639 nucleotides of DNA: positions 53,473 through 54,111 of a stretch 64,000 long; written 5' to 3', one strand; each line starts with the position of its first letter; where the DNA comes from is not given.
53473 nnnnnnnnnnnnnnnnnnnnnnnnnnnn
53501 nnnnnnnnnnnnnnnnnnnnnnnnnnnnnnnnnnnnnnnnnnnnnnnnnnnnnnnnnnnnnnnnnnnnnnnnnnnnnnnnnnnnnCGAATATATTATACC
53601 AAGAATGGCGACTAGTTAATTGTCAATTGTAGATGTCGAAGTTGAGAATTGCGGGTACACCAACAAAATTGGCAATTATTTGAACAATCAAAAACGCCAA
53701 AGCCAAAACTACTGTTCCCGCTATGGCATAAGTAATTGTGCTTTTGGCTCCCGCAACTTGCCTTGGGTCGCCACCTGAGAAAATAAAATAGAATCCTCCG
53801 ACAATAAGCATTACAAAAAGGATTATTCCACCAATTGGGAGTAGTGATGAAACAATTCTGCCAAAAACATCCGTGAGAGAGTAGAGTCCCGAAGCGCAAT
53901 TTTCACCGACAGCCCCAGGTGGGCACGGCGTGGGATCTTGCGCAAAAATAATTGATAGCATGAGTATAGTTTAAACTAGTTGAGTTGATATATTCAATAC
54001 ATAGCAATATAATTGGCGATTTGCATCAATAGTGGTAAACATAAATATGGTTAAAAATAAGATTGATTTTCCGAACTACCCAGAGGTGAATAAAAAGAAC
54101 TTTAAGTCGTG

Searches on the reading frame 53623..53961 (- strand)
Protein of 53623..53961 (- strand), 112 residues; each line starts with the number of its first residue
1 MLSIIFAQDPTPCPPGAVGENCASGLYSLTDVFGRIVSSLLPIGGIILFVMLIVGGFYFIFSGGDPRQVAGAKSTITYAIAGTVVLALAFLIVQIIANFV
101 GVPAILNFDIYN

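Call 5: search_protein_families(library=pfam, proteins=[window:53623-53961:-], max_evalue=0.01)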
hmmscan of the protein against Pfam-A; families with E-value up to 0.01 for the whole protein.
window:53623-53961:- (112 aa): 2 families
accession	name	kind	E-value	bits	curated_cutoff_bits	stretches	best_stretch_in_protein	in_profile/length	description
PF18895.5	T4SS_pilin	-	1.6e-11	44.5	26.6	1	28-96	4-71/71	Type IV secretion system pilin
PF04956.18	TrbC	-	0.0034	18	27.9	1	27-94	35-96/98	TrbC/VIRB2 pilin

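Call 37: search_protein_families(library=ncbifam, proteins=[window:53623-53961:-], max_evalue=0.01)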
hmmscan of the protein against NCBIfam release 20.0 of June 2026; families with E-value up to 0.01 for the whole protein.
window:53623-53961:- (112 aa): 1 family
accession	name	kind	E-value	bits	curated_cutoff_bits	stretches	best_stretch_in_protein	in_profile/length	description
NF045849.1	ICE_MMCAP2_0565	equivalog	6.1e-06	25.8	40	1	33-99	13-79/80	Mbov_0395 family pilin-like conjugal transfer protein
